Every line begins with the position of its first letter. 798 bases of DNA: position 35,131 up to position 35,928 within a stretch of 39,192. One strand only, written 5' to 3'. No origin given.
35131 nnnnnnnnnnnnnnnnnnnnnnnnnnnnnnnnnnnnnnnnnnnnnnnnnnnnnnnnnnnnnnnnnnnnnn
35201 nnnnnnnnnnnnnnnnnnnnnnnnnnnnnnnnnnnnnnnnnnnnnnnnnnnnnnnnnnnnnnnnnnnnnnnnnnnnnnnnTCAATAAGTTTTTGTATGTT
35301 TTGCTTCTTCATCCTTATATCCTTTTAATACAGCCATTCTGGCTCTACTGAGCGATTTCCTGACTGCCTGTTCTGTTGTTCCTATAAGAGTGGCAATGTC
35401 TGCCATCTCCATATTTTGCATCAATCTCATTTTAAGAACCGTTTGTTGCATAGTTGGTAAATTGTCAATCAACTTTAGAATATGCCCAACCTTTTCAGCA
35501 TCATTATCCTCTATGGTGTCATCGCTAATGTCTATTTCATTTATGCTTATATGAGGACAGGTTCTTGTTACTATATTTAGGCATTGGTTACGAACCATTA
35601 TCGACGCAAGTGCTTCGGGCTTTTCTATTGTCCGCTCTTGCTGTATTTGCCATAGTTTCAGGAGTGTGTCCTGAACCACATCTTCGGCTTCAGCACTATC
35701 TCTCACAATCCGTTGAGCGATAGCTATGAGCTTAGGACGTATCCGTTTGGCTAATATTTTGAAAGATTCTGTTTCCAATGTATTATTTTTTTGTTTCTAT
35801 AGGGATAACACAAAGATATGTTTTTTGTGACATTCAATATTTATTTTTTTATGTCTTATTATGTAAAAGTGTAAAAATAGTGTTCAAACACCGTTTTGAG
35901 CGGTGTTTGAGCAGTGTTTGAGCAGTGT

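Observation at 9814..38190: At least nine intergenic arrays of locus-specific short words phased at ~11 bp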

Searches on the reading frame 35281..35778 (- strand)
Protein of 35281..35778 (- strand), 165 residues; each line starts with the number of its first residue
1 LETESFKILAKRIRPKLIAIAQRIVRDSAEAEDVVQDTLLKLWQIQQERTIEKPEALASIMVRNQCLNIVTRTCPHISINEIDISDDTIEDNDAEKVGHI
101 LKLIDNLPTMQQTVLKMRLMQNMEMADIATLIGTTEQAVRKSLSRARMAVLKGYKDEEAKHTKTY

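Call 14: search_protein_families(library=pfam, proteins=[window:35281-35778:-])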
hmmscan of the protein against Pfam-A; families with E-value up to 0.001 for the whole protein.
window:35281-35778:- (165 aa): 3 families
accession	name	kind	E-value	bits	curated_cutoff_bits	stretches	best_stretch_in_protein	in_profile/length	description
PF04542.20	Sigma70_r2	-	3e-11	43.4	24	1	10-71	2-66/71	Sigma-70 region 2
PF08281.18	Sigma70_r4_2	-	4.9e-10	39.4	25.7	1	100-149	4-53/54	Sigma-70, region 4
PF04545.22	Sigma70_r4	-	3.7e-05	23.6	24.1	1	104-149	2-47/50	Sigma-70, region 4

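Call 31: find_encoding_contigs(protein=window:35281-35778:-, flank=10000, max_places=10)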
Protein window:35281-35778:- (165 aa): no gene with exactly this product is on record in the collection.
